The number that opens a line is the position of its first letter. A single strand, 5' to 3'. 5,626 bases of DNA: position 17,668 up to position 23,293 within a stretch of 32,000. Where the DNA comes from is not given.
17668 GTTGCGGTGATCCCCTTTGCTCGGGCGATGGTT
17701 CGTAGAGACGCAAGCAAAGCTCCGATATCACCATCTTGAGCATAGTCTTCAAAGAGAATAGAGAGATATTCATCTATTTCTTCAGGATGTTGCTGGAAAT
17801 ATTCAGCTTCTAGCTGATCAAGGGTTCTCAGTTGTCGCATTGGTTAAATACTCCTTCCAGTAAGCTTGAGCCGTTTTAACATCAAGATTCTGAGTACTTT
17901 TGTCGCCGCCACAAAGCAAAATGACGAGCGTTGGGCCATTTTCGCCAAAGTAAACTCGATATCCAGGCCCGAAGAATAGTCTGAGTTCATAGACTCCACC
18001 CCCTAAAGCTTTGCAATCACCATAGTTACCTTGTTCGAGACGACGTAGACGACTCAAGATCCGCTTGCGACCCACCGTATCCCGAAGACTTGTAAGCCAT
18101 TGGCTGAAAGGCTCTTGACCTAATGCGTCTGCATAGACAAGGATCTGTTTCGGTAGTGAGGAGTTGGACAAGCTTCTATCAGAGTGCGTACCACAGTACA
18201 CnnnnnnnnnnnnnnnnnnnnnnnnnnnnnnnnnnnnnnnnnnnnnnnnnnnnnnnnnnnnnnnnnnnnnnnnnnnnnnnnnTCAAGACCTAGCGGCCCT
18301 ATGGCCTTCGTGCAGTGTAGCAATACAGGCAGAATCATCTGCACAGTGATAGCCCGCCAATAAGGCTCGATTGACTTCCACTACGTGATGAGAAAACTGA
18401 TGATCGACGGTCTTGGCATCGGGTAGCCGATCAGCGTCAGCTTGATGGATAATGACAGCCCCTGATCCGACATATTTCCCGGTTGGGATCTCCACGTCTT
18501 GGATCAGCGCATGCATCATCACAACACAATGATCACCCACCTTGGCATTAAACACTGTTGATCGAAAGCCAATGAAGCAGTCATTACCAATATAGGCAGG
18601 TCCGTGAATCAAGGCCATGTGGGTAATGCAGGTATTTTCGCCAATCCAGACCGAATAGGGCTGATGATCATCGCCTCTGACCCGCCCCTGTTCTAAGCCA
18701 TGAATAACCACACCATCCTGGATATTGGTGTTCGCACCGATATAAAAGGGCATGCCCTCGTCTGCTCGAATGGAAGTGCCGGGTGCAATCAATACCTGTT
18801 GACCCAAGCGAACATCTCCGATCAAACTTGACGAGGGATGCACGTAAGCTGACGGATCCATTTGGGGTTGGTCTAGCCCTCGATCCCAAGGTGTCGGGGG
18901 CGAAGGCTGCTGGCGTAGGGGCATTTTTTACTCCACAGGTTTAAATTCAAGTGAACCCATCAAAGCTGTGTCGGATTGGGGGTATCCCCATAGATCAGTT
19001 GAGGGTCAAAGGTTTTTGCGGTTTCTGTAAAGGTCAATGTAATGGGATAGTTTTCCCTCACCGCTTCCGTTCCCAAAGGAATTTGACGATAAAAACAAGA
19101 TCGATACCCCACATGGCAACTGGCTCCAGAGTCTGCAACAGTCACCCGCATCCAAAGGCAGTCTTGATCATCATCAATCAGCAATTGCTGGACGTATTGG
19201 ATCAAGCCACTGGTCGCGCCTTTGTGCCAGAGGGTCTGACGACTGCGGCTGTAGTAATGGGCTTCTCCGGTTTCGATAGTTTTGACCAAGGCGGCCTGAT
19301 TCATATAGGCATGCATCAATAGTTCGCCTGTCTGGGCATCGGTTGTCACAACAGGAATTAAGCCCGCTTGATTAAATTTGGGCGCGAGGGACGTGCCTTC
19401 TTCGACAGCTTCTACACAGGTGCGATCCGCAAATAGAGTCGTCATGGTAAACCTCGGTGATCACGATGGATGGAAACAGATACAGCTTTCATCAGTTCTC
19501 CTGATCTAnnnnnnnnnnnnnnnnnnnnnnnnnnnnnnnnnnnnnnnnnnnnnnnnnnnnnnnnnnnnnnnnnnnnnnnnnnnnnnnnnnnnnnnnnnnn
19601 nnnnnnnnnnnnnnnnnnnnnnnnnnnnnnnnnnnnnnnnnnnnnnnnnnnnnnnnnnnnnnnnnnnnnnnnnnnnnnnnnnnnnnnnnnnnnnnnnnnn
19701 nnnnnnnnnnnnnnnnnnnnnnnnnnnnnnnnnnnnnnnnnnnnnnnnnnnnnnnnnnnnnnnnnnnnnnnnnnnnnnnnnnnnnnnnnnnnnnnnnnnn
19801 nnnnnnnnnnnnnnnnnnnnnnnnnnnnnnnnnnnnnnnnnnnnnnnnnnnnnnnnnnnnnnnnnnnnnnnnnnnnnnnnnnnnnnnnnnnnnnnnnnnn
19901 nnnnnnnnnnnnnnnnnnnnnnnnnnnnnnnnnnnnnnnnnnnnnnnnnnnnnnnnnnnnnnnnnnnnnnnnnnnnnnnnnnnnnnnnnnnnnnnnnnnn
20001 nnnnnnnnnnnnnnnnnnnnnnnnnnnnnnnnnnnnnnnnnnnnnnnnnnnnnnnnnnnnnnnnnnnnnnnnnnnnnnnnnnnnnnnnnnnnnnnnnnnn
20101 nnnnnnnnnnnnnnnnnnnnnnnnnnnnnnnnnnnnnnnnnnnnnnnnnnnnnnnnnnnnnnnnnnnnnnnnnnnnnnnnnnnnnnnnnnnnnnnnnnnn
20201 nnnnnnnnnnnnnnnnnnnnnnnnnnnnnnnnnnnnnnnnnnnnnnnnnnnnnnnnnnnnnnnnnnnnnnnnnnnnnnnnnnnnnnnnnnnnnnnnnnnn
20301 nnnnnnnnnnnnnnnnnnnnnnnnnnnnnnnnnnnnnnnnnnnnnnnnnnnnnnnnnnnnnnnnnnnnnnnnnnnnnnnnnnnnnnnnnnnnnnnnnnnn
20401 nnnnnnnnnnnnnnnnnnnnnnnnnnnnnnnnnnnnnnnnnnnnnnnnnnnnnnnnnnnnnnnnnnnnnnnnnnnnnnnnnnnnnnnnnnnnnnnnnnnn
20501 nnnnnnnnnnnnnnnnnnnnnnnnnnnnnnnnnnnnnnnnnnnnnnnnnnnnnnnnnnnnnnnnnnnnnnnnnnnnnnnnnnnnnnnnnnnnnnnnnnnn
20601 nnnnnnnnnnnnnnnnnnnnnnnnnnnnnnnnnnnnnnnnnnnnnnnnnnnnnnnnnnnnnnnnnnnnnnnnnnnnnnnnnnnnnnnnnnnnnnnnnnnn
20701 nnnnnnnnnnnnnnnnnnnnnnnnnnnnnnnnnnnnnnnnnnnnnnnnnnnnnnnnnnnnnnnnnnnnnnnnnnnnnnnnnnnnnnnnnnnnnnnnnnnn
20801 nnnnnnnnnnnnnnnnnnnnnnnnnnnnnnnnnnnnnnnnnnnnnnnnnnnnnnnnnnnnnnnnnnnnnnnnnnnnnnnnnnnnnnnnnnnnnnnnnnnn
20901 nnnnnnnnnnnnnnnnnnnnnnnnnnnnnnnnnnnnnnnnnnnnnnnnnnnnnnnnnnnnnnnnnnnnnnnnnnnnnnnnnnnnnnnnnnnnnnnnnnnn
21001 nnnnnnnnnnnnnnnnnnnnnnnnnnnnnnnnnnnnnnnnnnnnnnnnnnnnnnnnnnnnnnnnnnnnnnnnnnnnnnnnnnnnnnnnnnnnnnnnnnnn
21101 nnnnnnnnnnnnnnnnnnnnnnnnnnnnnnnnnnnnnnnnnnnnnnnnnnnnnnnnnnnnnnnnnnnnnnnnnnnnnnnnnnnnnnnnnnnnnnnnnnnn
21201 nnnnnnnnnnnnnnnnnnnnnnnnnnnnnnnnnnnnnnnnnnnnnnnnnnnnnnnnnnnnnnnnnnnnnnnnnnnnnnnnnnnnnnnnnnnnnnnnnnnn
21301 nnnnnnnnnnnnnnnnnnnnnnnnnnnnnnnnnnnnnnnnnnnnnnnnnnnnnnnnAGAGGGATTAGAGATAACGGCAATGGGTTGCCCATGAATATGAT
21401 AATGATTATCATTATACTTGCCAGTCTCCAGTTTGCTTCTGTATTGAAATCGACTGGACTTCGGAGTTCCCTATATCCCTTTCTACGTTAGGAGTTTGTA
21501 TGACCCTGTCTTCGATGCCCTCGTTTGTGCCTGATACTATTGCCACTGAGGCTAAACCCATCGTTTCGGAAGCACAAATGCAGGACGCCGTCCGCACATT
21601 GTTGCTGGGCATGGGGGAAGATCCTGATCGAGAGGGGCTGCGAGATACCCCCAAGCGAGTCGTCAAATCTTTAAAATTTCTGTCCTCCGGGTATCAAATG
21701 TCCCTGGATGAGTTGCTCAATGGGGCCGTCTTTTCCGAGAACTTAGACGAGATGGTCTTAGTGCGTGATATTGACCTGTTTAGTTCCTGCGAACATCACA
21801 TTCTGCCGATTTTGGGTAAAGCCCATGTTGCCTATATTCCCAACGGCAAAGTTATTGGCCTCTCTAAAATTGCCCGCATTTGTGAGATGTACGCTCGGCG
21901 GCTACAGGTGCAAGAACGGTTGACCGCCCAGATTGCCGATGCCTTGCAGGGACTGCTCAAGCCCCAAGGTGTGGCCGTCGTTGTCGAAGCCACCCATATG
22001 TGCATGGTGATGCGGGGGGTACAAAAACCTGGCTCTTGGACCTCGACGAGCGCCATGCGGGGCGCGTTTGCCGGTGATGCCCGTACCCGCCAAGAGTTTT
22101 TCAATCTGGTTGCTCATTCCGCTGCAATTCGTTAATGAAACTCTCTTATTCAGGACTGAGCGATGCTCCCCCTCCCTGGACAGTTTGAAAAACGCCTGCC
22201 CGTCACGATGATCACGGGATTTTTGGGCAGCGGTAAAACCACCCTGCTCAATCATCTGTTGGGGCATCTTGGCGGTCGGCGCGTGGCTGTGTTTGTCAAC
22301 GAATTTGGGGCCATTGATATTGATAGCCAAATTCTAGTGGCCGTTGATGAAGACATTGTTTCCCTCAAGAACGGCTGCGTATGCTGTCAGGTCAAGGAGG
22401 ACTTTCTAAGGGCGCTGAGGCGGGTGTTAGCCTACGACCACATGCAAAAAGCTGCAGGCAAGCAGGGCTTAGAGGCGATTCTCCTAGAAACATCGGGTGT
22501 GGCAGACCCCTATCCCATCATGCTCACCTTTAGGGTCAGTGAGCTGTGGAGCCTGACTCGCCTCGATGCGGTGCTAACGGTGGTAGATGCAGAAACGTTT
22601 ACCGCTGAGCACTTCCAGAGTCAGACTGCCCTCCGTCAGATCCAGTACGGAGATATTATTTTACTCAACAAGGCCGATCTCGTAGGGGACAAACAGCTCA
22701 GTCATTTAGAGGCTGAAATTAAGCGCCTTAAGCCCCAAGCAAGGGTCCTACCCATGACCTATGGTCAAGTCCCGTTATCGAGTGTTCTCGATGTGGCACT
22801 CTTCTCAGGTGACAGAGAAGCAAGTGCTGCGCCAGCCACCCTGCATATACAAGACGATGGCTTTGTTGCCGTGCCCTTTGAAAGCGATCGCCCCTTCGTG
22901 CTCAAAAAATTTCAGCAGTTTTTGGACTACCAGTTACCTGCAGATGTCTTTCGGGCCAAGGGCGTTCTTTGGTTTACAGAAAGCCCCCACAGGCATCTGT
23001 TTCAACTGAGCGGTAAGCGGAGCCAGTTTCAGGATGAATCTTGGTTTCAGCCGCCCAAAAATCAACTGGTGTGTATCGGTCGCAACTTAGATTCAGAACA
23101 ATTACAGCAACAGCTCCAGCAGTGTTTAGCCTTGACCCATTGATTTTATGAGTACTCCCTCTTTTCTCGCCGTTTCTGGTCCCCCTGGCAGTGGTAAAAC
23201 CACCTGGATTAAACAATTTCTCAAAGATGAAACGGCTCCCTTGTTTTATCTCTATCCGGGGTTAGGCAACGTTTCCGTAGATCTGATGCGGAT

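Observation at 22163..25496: folE-linked four-gene module: COG0523, a CxCC-less COG0523-like protein, and an active-like/degenerate pair of metallophosphoesterases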

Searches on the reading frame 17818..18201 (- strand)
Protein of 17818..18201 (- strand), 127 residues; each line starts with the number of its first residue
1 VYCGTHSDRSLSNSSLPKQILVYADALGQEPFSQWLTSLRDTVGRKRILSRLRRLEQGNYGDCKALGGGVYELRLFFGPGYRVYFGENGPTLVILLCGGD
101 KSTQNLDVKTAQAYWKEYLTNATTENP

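Call 85: search_protein_families(library=pfam, proteins=[window:17818-18201:-], max_evalue=0.001)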
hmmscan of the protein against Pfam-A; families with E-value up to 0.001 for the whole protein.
window:17818-18201:- (127 aa): 1 family
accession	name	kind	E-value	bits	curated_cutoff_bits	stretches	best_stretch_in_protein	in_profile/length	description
PF05973.20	Gp49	-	3.1e-05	24.4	23.9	1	35-109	2-80/90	Phage derived protein Gp49-like (DUF891)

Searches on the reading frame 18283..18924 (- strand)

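Call 42: search_protein_families(library=pfam, proteins=[window:18283-18924:-], max_evalue=0.0001)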
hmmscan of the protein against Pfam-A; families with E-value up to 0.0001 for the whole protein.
window:18283-18924:- (213 aa): 2 families
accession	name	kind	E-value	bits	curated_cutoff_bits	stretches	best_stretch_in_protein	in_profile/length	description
PF00132.30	Hexapep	-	4.4e-15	55.1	27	1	92-125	2-35/36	Bacterial transferase hexapeptide (six repeats)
PF25084.1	LbH_EIF2B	-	5.3e-07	30.1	54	0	92-158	22-93/105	EIF2B subunit epsilon LbH domain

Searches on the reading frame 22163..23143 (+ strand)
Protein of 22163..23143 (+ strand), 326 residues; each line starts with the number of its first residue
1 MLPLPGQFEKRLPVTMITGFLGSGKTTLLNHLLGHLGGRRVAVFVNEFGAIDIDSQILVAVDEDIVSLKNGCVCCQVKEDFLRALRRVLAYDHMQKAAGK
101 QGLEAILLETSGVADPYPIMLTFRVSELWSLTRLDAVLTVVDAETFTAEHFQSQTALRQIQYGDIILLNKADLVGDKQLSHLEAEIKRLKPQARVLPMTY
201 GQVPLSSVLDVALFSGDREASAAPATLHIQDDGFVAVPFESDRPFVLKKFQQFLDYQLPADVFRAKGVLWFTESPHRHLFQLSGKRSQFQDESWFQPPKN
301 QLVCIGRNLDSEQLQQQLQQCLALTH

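Call 4: search_protein_families(library=pfam, proteins=[window:22163-23143:+], max_evalue=0.01)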
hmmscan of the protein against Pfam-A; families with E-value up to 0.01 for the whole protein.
window:22163-23143:+ (326 aa): 8 families
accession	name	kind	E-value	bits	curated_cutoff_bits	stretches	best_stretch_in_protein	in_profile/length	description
PF02492.25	cobW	-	9.3e-51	172.4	20.7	1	13-196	1-179/180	CobW/HypB/UreG, nucleotide-binding domain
PF07683.19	CobW_C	-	6.7e-22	77.6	22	1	235-322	2-94/94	Cobalamin synthesis protein cobW C-terminal domain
PF13401.12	AAA_22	-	6.1e-05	23.8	27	1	14-106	7-104/130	AAA domain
PF00009.33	GTP_EFTU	-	6.1e-05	23.1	26.5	0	130-190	89-150/188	Elongation factor Tu GTP binding domain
PF13191.12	AAA_16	-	0.002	19.1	32.6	1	10-51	22-63/167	AAA ATPase domain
PF03193.22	RsgA_GTPase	-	0.0028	17.9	30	0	14-36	108-130/174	RsgA GTPase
PF13476.12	AAA_23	-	0.0072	17.4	27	0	10-39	19-46/201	AAA domain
PF25199.1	nSTAND_NTPase5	-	0.0076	16.5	34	0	9-33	38-62/145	Novel STAND NTPase 5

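Call 12: search_protein_families(library=ncbifam, proteins=[window:22163-23143:+], max_evalue=0.01)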
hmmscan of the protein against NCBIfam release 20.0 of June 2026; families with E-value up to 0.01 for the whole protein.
window:22163-23143:+ (326 aa): 11 families
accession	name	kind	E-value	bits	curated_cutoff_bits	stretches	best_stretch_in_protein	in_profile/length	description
NF038288.1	chaper_GTP_ZigA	equivalog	7.7e-54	183.1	600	2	12-157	1-148/390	zinc metallochaperone GTPase ZigA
TIGR02475.1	CobW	equivalog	1.5e-49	168.8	332.1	2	10-154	2-144/342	cobalamin biosynthesis protein CobW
NF008578.0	PRK11537.1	equivalog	2.8e-44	151.6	361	1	11-319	3-314/318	GTPase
NF041053.1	CobW_rel_Se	equivalog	2e-13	50.5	180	2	14-86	3-77/195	CobW-related selenoprotein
NF047431.1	hiber_recruit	equivalog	9.1e-13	47.9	375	2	149-280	165-299/402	ribosome hibernation factor-recruiting GTPase MRF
NF000908.1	PRK00089.1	equivalog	2e-06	27.3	237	1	106-199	54-149/291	GTPase Era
TIGR00073.1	hypB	equivalog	1.2e-05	24.9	121.2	0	161-199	156-196/217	hydrogenase nickel incorporation protein HypB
TIGR00231.1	small_GTP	domain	0.00072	19.4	42.5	0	16-34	7-25/164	GTP-binding protein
TIGR03819.1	heli_sec_ATPase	hypoth_equivalog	0.002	17.4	373.15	1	15-61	181-227/340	TadA family conjugal transfer-associated ATPase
TIGR03594.1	GTPase_EngA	equivalog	0.0023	17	306.7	0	130-197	254-323/432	ribosome biogenesis GTPase Der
TIGR03596.1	GTPase_YlqF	equivalog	0.0064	15.9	208.2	0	131-187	19-74/276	ribosome biogenesis GTPase YlqF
